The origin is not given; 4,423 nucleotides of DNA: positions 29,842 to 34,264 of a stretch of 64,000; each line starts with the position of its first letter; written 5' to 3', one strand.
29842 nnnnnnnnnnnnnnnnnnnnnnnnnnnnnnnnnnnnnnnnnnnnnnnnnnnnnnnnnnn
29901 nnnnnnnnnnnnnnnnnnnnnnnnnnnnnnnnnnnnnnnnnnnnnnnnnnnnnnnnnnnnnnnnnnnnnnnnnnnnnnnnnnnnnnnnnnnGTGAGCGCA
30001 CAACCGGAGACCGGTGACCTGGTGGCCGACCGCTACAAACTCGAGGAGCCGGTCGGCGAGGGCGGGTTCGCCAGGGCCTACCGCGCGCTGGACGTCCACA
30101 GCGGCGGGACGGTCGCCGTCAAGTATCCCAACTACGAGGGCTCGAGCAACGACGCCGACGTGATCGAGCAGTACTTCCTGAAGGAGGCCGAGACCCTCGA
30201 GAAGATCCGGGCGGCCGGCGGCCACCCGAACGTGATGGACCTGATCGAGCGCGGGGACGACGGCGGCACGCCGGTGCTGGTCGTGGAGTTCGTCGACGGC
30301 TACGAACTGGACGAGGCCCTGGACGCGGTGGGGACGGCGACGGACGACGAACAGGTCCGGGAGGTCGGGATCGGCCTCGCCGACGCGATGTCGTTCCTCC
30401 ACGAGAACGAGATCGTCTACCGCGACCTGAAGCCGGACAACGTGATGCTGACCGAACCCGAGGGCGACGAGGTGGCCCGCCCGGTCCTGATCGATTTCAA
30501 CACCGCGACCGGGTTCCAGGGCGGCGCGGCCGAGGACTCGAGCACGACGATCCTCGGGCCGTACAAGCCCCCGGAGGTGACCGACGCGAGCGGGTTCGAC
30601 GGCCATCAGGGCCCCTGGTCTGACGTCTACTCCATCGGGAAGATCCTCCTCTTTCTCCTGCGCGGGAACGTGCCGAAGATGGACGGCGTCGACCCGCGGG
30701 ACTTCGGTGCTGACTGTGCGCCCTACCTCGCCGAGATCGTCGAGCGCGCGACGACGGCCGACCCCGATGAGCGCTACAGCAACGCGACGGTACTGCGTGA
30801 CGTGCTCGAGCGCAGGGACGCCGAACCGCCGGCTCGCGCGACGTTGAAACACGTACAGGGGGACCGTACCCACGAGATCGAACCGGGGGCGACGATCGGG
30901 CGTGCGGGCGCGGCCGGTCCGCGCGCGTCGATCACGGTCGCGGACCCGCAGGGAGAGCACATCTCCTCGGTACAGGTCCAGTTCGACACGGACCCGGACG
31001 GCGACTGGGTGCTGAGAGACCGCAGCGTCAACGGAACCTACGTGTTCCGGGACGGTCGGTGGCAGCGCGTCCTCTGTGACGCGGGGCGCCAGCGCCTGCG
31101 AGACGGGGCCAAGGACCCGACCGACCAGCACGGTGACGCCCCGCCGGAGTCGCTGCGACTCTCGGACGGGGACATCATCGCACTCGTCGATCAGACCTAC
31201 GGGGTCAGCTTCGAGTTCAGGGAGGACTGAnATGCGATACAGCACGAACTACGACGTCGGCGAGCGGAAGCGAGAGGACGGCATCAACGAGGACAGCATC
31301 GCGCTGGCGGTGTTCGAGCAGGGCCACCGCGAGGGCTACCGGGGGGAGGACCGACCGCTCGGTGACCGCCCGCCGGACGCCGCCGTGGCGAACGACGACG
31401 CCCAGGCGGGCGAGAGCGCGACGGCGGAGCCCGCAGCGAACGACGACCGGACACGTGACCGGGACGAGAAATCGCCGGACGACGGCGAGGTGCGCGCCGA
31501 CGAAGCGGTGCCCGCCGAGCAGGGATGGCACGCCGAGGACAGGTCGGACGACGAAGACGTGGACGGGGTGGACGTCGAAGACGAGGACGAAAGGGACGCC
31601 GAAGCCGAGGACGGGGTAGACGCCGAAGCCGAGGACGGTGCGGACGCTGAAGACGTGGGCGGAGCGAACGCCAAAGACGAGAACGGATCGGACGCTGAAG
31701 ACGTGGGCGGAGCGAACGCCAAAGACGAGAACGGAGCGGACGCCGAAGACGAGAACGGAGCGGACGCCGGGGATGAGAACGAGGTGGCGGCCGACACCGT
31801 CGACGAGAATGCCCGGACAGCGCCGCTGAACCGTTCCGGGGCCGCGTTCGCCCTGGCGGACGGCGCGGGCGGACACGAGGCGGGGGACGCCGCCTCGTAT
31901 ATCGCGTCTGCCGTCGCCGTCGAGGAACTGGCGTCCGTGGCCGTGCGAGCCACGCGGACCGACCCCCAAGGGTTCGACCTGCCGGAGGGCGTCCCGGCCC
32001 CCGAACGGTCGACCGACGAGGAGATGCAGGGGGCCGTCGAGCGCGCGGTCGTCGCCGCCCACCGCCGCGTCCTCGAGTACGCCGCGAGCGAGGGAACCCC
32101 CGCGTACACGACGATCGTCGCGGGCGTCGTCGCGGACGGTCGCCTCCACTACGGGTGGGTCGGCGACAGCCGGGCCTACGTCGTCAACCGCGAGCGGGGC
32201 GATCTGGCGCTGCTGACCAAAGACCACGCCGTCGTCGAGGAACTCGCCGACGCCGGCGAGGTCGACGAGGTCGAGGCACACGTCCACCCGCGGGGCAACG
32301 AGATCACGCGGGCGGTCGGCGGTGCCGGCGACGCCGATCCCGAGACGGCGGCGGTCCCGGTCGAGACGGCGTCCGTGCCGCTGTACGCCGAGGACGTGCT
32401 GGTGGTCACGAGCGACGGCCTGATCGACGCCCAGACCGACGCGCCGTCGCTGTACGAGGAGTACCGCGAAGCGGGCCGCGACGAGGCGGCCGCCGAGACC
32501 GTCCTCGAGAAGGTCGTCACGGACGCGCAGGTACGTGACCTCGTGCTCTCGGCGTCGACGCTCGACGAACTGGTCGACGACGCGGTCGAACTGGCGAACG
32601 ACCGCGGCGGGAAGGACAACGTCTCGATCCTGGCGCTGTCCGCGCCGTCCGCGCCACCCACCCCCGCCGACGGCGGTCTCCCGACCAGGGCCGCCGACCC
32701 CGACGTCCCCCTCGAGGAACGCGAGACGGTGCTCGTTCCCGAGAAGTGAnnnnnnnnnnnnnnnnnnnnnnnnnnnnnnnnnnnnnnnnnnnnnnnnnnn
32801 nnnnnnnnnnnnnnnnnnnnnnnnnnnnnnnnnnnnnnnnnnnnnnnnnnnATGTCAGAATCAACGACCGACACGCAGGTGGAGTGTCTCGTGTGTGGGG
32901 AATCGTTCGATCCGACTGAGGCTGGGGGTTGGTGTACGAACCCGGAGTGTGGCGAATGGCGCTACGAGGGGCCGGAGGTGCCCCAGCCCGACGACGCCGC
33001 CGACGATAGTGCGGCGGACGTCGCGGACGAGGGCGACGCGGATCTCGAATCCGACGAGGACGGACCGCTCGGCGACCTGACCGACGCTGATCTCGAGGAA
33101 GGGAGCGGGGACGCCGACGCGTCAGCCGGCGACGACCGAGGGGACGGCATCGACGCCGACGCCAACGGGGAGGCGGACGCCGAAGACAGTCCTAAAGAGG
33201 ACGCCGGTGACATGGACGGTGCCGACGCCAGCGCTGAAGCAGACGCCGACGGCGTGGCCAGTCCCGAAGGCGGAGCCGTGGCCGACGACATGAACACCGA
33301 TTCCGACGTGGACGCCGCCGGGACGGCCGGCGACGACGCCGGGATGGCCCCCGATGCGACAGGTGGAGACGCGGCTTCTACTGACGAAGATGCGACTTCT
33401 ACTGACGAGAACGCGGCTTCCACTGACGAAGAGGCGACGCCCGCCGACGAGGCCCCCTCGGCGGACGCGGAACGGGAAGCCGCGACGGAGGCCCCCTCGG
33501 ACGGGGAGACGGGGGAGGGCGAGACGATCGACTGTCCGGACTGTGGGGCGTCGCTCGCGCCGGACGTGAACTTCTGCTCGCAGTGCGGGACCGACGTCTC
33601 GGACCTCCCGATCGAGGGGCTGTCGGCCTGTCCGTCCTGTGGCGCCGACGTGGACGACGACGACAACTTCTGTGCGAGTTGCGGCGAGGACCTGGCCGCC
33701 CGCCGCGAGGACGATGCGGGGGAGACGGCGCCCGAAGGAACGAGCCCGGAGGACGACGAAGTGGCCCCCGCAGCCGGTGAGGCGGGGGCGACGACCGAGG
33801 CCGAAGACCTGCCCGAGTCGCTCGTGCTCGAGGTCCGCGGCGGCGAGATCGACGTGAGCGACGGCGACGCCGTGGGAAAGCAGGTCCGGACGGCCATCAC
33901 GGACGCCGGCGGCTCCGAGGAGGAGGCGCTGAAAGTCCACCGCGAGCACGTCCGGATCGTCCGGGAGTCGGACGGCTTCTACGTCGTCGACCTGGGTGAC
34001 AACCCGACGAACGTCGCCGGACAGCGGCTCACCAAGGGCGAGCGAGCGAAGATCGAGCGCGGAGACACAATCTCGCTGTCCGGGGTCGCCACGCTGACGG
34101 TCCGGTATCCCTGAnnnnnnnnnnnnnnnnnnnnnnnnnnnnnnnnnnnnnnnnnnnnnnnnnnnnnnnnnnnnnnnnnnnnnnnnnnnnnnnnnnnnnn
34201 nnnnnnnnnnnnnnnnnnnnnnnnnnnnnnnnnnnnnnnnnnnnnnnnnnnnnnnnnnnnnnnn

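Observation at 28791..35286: Five-gene cassette: vWA, Ser/Thr kinase-FHA, PP2C, zinc-ribbon-FHA, membrane zinc-ribbon protein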

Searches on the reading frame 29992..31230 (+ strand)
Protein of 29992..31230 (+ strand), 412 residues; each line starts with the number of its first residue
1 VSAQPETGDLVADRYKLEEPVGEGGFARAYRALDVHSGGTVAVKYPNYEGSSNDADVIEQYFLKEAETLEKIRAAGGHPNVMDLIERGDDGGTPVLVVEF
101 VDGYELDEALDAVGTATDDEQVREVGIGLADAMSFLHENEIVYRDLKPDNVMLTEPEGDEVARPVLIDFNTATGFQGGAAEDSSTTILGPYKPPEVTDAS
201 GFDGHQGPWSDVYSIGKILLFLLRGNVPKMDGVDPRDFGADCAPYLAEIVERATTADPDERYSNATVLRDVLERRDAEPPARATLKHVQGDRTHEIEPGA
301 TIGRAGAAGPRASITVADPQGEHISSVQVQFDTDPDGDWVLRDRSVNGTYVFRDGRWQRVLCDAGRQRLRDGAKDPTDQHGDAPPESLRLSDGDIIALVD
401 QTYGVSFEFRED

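Call 4: search_protein_families(library=pfam, proteins=[window:29992-31230:+], max_evalue=0.01)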
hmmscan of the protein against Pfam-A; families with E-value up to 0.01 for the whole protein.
window:29992-31230:+ (412 aa): 6 families
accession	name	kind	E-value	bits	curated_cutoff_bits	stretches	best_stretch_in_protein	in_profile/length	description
PF00069.31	Pkinase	-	5.8e-30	105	31.7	1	15-238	1-206/263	Protein kinase domain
PF07714.23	PK_Tyr_Ser-Thr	-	1.6e-15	57.6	23.1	1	16-220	2-195/258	Protein tyrosine and serine/threonine kinase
PF01636.29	APH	-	2.9e-06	27.7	23.2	0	63-137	38-108/239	Phosphotransferase enzyme family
PF00498.31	FHA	-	6.3e-06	27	20.7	1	301-372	2-61/67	FHA domain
PF03109.22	ABC1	-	0.00098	18.8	22.9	0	93-170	142-212/244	ABC1 atypical kinase-like domain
PF17667.7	Pkinase_fungal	-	0.0018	17.5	24.1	1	135-177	301-344/387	Fungal protein kinase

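Call 8: search_solved_structures(query=window:29992-31230:+, max_evalue=0.00001)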
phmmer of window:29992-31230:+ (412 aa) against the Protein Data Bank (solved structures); distinct sequences matched with E-value up to 0.00001: 664 (the best 60 are shown).
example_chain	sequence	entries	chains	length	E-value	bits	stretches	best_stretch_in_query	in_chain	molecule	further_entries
5hnv_A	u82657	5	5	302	8e-20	74.6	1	13-273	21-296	PpkA N terminal | PpkA-294 | PpkA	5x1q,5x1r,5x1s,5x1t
9ruj_A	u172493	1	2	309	1.6e-17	67.1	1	7-231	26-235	Serine/threonine-protein kinase StkP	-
3f61_A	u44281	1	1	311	1.6e-17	67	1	9-283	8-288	Serine/threonine-protein kinase pknB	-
3ori_A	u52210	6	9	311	2.1e-17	66.7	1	9-283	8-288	Serine/threonine protein kinase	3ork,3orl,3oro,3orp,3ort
1mru_A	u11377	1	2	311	3.1e-17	66.1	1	9-283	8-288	Probable serine/threonine-protein kinase pknB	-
3f69_A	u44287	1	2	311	3.7e-17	65.9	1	9-283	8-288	Serine/threonine-protein kinase pknB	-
9ruk_A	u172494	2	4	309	4.8e-17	65.5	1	7-231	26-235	Serine/threonine-protein kinase StkP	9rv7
3orm_A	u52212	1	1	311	7e-17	64.9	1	9-283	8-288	Serine/threonine protein kinase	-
9ru3_A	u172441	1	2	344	7.6e-17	64.8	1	7-231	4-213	Serine/threonine-protein kinase StkP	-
4ysj_A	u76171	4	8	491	2e-16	63.4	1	11-235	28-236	Calmodulin-like domain protein kinase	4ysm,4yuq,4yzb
6i2p_A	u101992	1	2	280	2.7e-16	63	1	10-232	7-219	Serine/threonine-protein kinase PknB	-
5u94_A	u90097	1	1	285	4.3e-16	62.3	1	9-232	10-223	Serine/threonine-protein kinase PknB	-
6b2p_A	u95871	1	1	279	5e-16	62.1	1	11-232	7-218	Serine/threonine-protein kinase PknB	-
1o6y_A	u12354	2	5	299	5e-16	62.1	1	9-232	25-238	SERINE/THREONINE-PROTEIN KINASE PKNB | Probable serine/threonine-protein kinase pknB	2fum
3ma6_A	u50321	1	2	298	1e-15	61.1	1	10-237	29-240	Calmodulin-domain protein kinase 1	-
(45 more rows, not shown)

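Call 75: search_protein_families(library=padloc, proteins=[window:29992-31230:+], max_evalue=0.001)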
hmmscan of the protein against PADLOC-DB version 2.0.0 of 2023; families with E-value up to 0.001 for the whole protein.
window:29992-31230:+ (412 aa): 33 families (the best 25 are shown)
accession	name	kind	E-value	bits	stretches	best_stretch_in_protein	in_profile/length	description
PDLC04138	mad6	-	2.2e-40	137.2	1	4-279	42-318/659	mads_6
PDLC04042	PD-T4-6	-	4.4e-36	123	1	8-281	4-278/292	-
PDLC04061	PD-T4-6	-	6.5e-34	116.3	1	7-320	10-325/510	-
PDLC04057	PD-T4-6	-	2.2e-33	114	1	8-274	3-269/443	-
PDLC04053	PD-T4-6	-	8e-31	105.6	1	12-283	8-279/311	-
PDLC04047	PD-T4-6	-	8.1e-31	105.3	1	8-233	5-215/327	-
PDLC03920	MkoA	-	1.2e-30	104.6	1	9-274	5-276/1112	-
PDLC04054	PD-T4-6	-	4.1e-30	103.4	1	7-323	5-322/347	-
PDLC04060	PD-T4-6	-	5.4e-29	99.4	1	8-288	3-282/486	-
PDLC04044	PD-T4-6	-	1.3e-27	94.9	1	8-276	27-293/372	-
PDLC04043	PD-T4-6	-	4.5e-26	89.9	1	12-272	14-274/452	-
PDLC04052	PD-T4-6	-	7.7e-24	82.7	1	9-299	5-300/496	-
PDLC04045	PD-T4-6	-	3.7e-23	80.1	1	9-279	29-302/350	-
PDLC04062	PD-T4-6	-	1.8e-22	78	1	10-228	29-237/450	-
PDLC04048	PD-T4-6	-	2.3e-22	77.9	1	8-228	5-211/354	-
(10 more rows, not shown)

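Call 76: search_protein_families(library=ncbifam, proteins=[window:29992-31230:+], max_evalue=0.001)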
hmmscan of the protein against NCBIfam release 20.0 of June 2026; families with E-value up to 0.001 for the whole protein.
window:29992-31230:+ (412 aa): 14 families
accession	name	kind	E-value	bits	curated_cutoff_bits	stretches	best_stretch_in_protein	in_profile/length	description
NF033483.0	PknB_PASTA_kin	equivalog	1.4e-33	116.8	450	1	8-297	2-292/563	Stk1 family PASTA domain-containing Ser/Thr kinase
NF038150.1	lanthi_synth_IV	equivalog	3.6e-26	91.8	650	1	8-297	184-458/851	class IV lanthionine synthetase LanL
NF047741.1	antiphage_MADS6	equivalog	6e-26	91.1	460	2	7-141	489-612/612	methylation-associated defense system protein kinase MAD6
NF033442.0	BREX_PglW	equivalog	5.5e-17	60.8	990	1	4-171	503-659/1391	BREX system serine/threonine kinase PglW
NF052427.1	StpK7MSMEG_1200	equivalog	3.4e-14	52.2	900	1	14-229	8-209/601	serine/threonine protein kinase StpK7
TIGR03903.1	TOMM_kin_cyc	equivalog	1.7e-13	49.4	705.75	1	76-226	35-186/1267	TOMM system kinase/cyclase fusion protein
NF038151.1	lanthi_synth_III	equivalog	4.1e-10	38.7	575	1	53-224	262-424/833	class III lanthionine synthetase LanKC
NF009651.0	PRK13184.1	equivalog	1.8e-09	36.2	839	1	13-154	2-147/932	serine/threonine-protein kinase PknD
NF053615.1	SerThrKinAfsKStmc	equivalog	2e-08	33.4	1300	1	22-235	22-218/809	protein serine/threonine kinase AfsK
TIGR03724.2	arch_bud32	equivalog_domain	2.8e-06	27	125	1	48-172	26-131/193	KEOPS complex kinase/ATPase Bud32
NF011463.0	PRK14879.1-4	equivalog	3e-05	23.5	188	1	51-171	54-159/237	Kae1-associated kinase Bud32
NF043056.1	T4SS_LegK1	equivalog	3.1e-05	22.8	550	1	77-222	136-283/516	Dot/Icm T4SS effector kinase LegK1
NF058632.1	SerThrKinPrkT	equivalog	4.4e-05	22.6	280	1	12-156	20-153/322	serine/threonine protein kinase PrkT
NF007174.0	PRK09605.1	equivalog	9.6e-05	21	447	1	48-173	369-474/535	bifunctional N(6)-L-threonylcarbamoyladenine synthase/serine/threonine protein kinase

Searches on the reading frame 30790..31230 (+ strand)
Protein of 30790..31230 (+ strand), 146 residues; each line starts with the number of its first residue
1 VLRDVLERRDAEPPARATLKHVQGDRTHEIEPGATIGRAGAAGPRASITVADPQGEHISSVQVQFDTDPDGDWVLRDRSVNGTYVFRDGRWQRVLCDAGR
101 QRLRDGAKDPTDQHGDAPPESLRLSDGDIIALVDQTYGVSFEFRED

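Call 31: search_solved_structures(query=window:30790-31230:+, max_evalue=10, show_alignments=1)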
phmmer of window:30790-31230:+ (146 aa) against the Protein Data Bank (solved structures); distinct sequences matched with E-value up to 10: 6.
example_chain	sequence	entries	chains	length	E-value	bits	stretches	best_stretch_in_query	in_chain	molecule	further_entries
5gjl_A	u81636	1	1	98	0.082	16.1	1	108-138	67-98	Uncharacterized protein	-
7ouj_AAA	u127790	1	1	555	0.11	15.7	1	62-115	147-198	RubL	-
2aff_A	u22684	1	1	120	0.71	13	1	107-139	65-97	Antigen KI-67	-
1r21_A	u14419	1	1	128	0.79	12.9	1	107-139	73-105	Antigen Ki-67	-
8vhx_G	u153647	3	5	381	1.1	12.5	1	23-68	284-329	Tail Tube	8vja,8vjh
6xgr_A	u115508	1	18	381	1.1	12.5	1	23-68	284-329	YSD1_22 major tail protein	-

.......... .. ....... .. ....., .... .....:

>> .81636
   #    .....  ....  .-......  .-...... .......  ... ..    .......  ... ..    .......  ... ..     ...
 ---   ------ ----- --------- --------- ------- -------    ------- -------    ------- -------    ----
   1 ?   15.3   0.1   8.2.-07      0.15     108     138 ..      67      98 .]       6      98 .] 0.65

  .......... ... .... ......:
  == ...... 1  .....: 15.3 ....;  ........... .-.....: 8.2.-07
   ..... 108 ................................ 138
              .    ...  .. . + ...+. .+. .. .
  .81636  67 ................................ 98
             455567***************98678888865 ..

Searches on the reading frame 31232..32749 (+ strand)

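Call 4: search_protein_families(library=pfam, proteins=[window:31232-32749:+], max_evalue=0.01)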
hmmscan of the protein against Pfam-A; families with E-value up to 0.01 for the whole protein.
window:31232-32749:+ (505 aa): 3 families
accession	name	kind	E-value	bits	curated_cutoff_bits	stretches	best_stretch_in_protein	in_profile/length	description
PF13672.11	PP2C_2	-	4.4e-11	43.2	24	1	200-405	21-182/209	Protein phosphatase 2C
PF00481.26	PP2C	-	0.00026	21.2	20.3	1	283-403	96-218/255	Protein phosphatase 2C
PF07228.17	SpoIIE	-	0.00056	20.3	25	1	375-432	111-172/192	Stage II sporulation protein E (SpoIIE)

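Call 75: search_protein_families(library=padloc, proteins=[window:31232-32749:+], max_evalue=0.001)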
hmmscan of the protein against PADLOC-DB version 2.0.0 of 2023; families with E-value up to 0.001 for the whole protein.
window:31232-32749:+ (505 aa): 0 families

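Call 76: search_protein_families(library=ncbifam, proteins=[window:31232-32749:+], max_evalue=0.001)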
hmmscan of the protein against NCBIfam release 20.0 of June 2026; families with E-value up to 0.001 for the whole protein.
window:31232-32749:+ (505 aa): 2 families
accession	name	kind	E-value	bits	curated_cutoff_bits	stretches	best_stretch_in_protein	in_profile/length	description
NF033484.1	Stp1_PP2C_phos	equivalog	2e-37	128.9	230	2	201-402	22-192/232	Stp1/IreP family PP2C-type Ser/Thr phosphatase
NF011149.0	PRK14559.1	equivalog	1.4e-11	43.9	374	1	205-401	413-584/642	serine/threonine phosphatase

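Call 107: search_protein_families(library=padloc, proteins=[window:31232-32749:+], max_evalue=10)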
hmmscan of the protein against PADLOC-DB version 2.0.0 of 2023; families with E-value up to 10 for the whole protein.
window:31232-32749:+ (505 aa): 0 families

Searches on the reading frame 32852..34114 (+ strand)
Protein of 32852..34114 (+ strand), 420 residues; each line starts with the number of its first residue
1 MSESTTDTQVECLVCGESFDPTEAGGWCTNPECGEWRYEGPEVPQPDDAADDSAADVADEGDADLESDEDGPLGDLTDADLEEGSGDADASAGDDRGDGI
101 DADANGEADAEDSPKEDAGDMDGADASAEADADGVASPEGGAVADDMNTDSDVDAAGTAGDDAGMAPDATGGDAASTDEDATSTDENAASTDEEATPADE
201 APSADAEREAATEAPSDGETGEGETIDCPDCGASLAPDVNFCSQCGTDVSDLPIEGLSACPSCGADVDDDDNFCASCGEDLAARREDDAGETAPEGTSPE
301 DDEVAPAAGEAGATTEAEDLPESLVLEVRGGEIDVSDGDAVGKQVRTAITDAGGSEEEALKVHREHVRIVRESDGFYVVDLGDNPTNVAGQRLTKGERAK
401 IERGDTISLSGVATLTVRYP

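Call 4: search_protein_families(library=pfam, proteins=[window:32852-34114:+], max_evalue=0.01)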
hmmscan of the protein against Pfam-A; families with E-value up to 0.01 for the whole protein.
window:32852-34114:+ (420 aa): 10 families
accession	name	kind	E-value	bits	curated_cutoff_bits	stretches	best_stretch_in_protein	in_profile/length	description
PF13248.11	Zn_ribbon_3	-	1.5e-12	46.9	27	2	260-281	5-26/26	zinc-ribbon domain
PF12773.13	DZR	-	9.4e-12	45.3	27.3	1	228-278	1-45/45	Double zinc ribbon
PF13240.11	Zn_Ribbon_1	-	1.1e-11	44.6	25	2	228-248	2-22/23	zinc-ribbon domain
PF24460.1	DUF7575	-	2.8e-08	33.4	28.5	2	224-249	2-27/28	Domain of unknown function (DUF7575)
PF00498.31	FHA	-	2.3e-07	31.6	20.7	1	361-409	17-66/67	FHA domain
PF17032.10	Zn_ribbon_15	-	4.6e-06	27.8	28.9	0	255-278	50-73/73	zinc-ribbon family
PF24463.1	DUF7577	-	9.5e-06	25.6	28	2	224-247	1-24/27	Domain of unknown function (DUF7577)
PF18912.6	DZR_2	-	0.0015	18.7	27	0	259-282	9-32/56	Double zinc ribbon domain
PF14803.11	Zn_ribbon_Nudix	-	0.0037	17.6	25.6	0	240-250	1-11/34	Nudix N-terminal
PF10005.14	Zn_ribbon_DZR_6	-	0.0077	17.4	23.4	0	259-286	3-30/93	zinc-ribbon domain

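Call 7: search_solved_structures(query=window:32852-34114:+, max_evalue=1, show_alignments=1)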
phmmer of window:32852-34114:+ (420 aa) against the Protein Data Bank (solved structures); distinct sequences matched with E-value up to 1: 4.
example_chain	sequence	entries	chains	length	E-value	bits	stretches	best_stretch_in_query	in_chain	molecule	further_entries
2i13_A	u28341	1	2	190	0.00017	24.2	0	220-266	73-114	Aart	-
11xu_G1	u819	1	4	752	0.00075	22.1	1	202-279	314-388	Double zinc ribbon and ankyrin repeat-containing protein 1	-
5u2j_A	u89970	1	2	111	0.61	12.5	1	217-280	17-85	Histone acetyltransferase KAT6B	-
6oie_A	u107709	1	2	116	0.68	12.4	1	217-280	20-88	Histone acetyltransferase KAT6B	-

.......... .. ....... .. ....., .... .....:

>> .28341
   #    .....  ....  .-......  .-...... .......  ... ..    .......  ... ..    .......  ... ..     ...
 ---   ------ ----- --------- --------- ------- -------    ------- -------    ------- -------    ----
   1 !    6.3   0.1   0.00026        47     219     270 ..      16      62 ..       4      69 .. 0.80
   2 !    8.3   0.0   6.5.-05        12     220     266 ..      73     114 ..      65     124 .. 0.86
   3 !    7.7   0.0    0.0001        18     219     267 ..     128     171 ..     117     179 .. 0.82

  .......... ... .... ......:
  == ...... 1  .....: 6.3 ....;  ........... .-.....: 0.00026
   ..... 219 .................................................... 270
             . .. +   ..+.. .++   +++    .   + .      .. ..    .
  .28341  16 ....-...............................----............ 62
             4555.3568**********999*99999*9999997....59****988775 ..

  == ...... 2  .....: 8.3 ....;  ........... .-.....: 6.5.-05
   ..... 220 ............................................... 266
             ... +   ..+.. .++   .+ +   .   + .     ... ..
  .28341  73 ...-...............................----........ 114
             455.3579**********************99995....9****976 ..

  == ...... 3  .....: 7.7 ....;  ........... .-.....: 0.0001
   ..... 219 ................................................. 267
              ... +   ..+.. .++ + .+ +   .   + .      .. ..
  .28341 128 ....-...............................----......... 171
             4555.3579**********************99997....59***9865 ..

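Call 75: search_protein_families(library=padloc, proteins=[window:32852-34114:+], max_evalue=0.001)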
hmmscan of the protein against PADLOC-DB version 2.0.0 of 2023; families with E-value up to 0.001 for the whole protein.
window:32852-34114:+ (420 aa): 0 families

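Call 76: search_protein_families(library=ncbifam, proteins=[window:32852-34114:+], max_evalue=0.001)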
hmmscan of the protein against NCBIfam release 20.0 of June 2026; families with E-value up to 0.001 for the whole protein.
window:32852-34114:+ (420 aa): 1 family
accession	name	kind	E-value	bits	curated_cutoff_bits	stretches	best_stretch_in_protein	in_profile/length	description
TIGR03354.1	VI_FHA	hypoth_equivalog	0.00062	19.7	120.25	1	361-409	44-94/420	type VI secretion system-associated FHA domain protein TagH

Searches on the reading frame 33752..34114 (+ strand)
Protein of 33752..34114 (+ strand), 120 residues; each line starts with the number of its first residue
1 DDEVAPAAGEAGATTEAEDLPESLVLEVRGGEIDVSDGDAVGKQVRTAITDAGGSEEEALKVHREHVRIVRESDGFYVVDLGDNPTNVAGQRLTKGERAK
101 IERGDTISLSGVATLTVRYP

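Call 30: search_solved_structures(query=window:33752-34114:+, max_evalue=10, show_alignments=2)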
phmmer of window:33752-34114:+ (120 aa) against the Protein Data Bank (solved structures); distinct sequences matched with E-value up to 10: 3.
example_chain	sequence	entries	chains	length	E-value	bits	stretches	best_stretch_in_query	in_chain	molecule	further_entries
1ujx_A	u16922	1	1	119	0.66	13.7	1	61-119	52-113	polynucleotide kinase 3'-phosphatase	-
2brf_A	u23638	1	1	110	0.82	13.4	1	61-119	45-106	BIFUNCTIONAL POLYNUCLEOTIDE PHOSPHATASE/KINASE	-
7lt2_A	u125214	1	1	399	2.4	11.9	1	74-111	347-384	Mab-21 domain-containing protein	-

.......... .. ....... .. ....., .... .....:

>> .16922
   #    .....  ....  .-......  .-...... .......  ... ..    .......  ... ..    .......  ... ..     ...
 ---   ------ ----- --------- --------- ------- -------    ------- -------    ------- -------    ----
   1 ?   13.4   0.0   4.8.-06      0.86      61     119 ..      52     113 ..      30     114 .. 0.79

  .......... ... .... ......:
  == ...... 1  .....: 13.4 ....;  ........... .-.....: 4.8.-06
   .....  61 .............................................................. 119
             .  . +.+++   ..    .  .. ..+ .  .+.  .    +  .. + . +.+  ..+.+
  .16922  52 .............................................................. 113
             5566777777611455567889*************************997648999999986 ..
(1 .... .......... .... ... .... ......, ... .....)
